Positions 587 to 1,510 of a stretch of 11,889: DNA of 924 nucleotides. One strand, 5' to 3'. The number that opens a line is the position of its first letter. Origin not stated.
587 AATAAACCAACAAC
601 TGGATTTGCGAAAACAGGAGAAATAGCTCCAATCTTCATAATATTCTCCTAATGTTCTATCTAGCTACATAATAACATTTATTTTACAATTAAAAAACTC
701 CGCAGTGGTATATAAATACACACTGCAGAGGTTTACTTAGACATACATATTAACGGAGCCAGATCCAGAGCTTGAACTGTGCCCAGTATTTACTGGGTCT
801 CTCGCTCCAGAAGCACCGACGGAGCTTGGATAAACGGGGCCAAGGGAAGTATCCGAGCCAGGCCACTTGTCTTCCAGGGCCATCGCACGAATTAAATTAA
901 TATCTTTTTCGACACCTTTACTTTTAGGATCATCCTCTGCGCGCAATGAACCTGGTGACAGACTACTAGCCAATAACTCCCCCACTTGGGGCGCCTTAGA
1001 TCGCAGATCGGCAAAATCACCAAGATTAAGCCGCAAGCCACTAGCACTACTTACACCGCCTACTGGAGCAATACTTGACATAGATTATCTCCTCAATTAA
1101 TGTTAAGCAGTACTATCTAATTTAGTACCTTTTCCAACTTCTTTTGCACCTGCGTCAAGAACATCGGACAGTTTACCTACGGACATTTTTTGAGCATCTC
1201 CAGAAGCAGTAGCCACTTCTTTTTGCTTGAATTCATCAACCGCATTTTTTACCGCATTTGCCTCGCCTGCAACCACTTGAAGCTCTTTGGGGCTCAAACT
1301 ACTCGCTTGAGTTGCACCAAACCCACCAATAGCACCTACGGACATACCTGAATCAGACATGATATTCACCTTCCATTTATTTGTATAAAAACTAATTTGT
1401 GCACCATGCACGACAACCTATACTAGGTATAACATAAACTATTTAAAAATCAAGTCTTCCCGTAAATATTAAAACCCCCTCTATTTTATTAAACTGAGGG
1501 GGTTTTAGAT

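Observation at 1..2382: Exact 55-bp direct repeats bracket a 2.27-kb cassette of five same-strand small genes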

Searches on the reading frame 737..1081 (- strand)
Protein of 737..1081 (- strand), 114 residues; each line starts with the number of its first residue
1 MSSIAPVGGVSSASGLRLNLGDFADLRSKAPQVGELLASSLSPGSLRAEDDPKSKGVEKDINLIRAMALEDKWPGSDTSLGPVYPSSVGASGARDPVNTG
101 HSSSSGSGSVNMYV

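Call 6: search_protein_families(library=pfam, proteins=[window:737-1081:-], max_evalue=0.1)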
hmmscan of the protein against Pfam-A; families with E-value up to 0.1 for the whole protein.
window:737-1081:- (114 aa): 0 families

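Call 31: search_protein_families(library=phrogs, proteins=[window:737-1081:-], max_evalue=0.1)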
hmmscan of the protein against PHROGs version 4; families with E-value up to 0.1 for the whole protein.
window:737-1081:- (114 aa): 0 families

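Call 34: search_protein_families(library=ncbifam, proteins=[window:737-1081:-], max_evalue=1)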
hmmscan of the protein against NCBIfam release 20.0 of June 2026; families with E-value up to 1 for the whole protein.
window:737-1081:- (114 aa): 0 families

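Call 52: search_protein_representatives(protein=window:737-1081:-)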
Query: 114 residues. Proteins with E-value up to 0.001 (for the whole library): 3; up to 1e-10: 1; up to 1e-30: 1. The best 3 are listed.
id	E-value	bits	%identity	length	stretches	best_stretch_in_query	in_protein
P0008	1.6e-56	205.7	91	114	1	1-114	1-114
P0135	2.8e-07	47.3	42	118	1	3-113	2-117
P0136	5.1e-07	46.5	37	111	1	3-111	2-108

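Call 53: find_encoding_contigs(protein=P0135, flank=10000, max_places=5)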
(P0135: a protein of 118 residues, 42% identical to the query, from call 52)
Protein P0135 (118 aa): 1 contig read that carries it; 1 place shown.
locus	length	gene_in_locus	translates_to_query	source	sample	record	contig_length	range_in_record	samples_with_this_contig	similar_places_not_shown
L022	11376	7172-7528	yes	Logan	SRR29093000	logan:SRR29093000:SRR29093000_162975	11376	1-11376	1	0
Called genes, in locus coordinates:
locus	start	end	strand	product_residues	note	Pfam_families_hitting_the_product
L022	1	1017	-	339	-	?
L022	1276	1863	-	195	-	PF00574:CLP_protease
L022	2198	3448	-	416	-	PF07724:AAA_2, PF07728:AAA_5 (faint), PF07724:AAA_2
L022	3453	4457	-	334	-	PF02190:LON_substr_bdg (faint)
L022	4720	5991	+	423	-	PF01541:GIY-YIG, PF27096:UvrC_M, PF08459:UvrC_RNaseH_dom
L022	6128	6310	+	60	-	-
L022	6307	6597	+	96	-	-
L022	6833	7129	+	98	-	-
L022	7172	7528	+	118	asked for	-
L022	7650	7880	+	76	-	PF03840:SecG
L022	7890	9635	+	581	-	PF00496:SBP_bac_5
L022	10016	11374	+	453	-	?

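Call 57: search_protein_families(library=pfam, proteins=[window:737-1081:-, L022:6307-6597:+, L022:6833-7129:+, L022:7172-7528:+, P0136, L022:6128-6310:+], max_evalue=10)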
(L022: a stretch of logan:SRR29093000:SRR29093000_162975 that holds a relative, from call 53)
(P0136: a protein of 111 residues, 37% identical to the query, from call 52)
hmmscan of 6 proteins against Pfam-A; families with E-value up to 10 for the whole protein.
window:737-1081:- (114 aa): 0 families

L022:6307-6597:+ (96 aa): 1 family
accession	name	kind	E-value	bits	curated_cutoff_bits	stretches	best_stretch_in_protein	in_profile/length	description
PF17984.6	TERT_thumb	-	0.17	12.2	25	1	51-94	127-170/191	Telomerase reverse transcriptase thumb DNA binding domain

L022:6833-7129:+ (98 aa): 0 families

L022:7172-7528:+ (118 aa): 0 families

P0136 (111 aa): 0 families

L022:6128-6310:+ (60 aa): 0 families

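Call 58: find_encoding_contigs(protein=P0136, flank=10000, max_places=5)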
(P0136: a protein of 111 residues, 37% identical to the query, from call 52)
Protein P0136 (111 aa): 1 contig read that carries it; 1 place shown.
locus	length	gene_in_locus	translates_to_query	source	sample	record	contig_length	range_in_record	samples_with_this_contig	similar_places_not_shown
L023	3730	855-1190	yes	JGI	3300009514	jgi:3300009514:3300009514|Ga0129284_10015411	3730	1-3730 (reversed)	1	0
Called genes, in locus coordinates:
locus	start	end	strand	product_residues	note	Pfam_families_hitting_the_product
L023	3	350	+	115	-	?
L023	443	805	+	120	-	-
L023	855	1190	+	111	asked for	-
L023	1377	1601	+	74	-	PF03840:SecG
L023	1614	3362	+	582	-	PF00496:SBP_bac_5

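Call 67: find_homologous_proteins(query=A3, max_evalue=0.01)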
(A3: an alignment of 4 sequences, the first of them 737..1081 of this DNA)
Query A3 (4 sequences) (114 aa, profile of the alignment): 3 proteins with E <= 0.01 among 960 candidates.
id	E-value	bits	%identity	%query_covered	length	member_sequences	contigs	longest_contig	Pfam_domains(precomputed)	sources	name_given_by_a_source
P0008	2.7e-50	187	91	100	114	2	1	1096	-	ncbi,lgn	-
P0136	8.5e-50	186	35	96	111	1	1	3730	-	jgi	-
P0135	3.2e-48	181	44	46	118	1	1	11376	-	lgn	-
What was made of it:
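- Tried and rejected: A profile search of the c114 family added no members beyond three (call 67).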

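Call 72: predict_structure(alignment_id=A3)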
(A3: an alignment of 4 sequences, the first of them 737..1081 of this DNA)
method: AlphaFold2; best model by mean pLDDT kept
length: 114 residues; sequences in the alignment: 4
mean_pLDDT: 50.7   pTM: 0.15
mean pLDDT of the five models: 50.7, 49.0, 48.3, 44.6, 43.8
residues with pLDDT >= 90: 0; 70-90: 0; 50-70: 61; < 50: 53
segments of 3 or more residues with pLDDT < 50: 1-4, 6-17, 44-51, 76-78, 89-95, 98-104, 106-108
pLDDT, mean of each block of 10 residues (from residue 1): 44 47 58 58 48 51 58 50 49 47 47 49
secondary structure, 60 per line:
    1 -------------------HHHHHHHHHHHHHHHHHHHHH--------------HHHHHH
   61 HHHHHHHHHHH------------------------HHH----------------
elements in order: H20-40 H55-71
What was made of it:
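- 737..1081 (-): c114: a 114-aa Ser/Gly-rich protein from a very rare family. The AlphaFold2 model has low confidence (pLDDT 51, call 72).
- Tried and rejected: AlphaFold2 on the c114 family gave pLDDT 51, so no fold search was done (call 72).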

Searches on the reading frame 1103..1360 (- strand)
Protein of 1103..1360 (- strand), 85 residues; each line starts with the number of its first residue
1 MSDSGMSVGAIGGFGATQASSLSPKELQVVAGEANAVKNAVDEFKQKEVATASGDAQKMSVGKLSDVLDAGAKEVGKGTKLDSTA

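Call 6: search_protein_families(library=pfam, proteins=[window:1103-1360:-], max_evalue=0.1)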
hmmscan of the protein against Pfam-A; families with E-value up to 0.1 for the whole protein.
window:1103-1360:- (85 aa): 2 families
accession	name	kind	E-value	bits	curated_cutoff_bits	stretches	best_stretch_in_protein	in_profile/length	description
PF11441.14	MxiM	-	0.029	15.1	25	1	39-84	55-98/115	Pilot protein MxiM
PF04645.17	DUF603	-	0.094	12.9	22.6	0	23-67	129-172/181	Protein of unknown function, DUF603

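Call 31: search_protein_families(library=phrogs, proteins=[window:1103-1360:-], max_evalue=0.1)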
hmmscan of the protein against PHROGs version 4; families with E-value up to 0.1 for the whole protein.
window:1103-1360:- (85 aa): 0 families

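Call 34: search_protein_families(library=ncbifam, proteins=[window:1103-1360:-], max_evalue=1)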
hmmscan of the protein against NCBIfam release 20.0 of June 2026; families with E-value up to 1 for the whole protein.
window:1103-1360:- (85 aa): 2 families
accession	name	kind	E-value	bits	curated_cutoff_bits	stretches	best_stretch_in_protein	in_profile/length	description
NF038167.1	cyan_ocin_like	subfamily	0.058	13.6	32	1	18-52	7-40/72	CTB family bacteriocin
NF004994.0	PRK06372.1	equivalog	0.086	12.2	249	1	21-56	60-96/253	translation initiation factor IF-2B subunit delta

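Call 57: search_protein_families(library=pfam, proteins=[window:1103-1360:-], max_evalue=10)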
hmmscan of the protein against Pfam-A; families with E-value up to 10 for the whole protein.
window:1103-1360:- (85 aa): 2 families
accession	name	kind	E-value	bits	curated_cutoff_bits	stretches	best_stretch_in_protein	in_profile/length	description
PF11441.14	MxiM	-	0.029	15.1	25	1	39-84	55-98/115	Pilot protein MxiM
PF04645.17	DUF603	-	0.094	12.9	22.6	1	23-67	129-172/181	Protein of unknown function, DUF603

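Call 64: find_encoding_contigs(protein=window:1103-1360:-, flank=10000, max_places=10)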
Protein window:1103-1360:- (85 aa): no gene with exactly this product is on record in the collection.
